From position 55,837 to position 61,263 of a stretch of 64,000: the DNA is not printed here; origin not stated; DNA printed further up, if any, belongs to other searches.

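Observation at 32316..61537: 29-kb co-oriented cluster of giant membrane-anchored surface-protein genes around a membrane-embedded tandem AAA+ ATPase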

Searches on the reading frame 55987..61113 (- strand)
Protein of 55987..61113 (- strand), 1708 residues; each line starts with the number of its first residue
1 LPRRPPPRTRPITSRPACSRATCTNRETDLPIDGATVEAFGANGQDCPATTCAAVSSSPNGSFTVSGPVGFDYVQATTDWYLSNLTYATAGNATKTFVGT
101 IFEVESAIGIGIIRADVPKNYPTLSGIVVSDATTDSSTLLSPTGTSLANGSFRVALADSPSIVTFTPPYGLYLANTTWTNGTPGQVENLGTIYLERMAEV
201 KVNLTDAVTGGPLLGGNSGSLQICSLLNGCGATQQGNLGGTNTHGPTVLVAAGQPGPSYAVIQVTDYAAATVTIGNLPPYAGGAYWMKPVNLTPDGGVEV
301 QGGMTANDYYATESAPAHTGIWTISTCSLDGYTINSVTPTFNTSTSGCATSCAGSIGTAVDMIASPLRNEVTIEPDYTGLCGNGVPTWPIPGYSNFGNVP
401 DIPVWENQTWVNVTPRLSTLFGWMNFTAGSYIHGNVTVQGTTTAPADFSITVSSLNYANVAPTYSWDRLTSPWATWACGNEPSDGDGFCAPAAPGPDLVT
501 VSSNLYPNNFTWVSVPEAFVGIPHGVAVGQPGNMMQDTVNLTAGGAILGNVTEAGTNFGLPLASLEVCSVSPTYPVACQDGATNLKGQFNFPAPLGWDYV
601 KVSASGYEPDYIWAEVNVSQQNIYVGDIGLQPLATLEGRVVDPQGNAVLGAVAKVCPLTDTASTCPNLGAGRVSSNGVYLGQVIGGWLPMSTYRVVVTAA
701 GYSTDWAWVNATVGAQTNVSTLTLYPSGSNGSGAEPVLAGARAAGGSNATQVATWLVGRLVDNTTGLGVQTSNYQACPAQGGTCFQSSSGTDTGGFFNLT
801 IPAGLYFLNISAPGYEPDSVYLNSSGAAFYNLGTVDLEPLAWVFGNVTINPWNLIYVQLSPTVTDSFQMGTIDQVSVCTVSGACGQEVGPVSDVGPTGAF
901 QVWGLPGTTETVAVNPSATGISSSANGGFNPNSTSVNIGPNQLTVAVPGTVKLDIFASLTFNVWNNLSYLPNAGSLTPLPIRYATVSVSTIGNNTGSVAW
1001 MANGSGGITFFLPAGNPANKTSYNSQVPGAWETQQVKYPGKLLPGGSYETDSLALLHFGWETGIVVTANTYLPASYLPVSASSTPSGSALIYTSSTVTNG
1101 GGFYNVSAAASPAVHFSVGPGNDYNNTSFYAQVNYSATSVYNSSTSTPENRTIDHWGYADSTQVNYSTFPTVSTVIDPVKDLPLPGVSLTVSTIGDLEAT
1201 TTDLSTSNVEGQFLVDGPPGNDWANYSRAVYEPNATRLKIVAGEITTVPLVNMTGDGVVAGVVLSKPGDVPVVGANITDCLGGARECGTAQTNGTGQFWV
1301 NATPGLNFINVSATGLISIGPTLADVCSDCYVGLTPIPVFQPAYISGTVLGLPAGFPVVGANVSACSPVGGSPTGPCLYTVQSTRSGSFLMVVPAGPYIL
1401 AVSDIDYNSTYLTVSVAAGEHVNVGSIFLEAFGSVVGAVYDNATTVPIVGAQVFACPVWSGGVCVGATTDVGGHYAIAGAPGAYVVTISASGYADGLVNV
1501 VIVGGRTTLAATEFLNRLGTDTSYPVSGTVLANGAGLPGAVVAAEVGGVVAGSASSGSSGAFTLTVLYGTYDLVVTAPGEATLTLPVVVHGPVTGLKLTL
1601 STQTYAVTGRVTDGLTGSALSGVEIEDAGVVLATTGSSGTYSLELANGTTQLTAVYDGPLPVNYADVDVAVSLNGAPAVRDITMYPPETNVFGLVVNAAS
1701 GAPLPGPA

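Call 8: search_protein_families(library=pfam, proteins=[window:55987-61113:-], max_evalue=0.01)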
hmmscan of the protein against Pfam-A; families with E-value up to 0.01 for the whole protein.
window:55987-61113:- (1708 aa): 4 families
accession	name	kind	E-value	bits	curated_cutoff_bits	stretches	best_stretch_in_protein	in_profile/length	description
PF13620.12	CarboxypepD_reg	-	1.3e-40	138.1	32.3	4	1526-1600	2-81/82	Carboxypeptidase regulatory-like domain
PF13715.12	CarbopepD_reg_2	-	4.8e-21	75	32.2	1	1437-1504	3-66/88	CarboxypepD_reg-like domain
PF08308.17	PEGA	-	0.0002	21.6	20.8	0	799-817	29-48/71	PEGA domain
PF07550.17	Shr-like_HID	-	0.008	17.1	22.3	0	1480-1502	59-81/82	Heme-binding protein Shr-like, Hb-interacting domain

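Call 50: search_protein_families(library=ncbifam, proteins=[window:55987-61113:-], max_evalue=0.001)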
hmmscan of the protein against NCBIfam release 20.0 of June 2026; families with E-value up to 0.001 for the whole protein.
window:55987-61113:- (1708 aa): 0 families
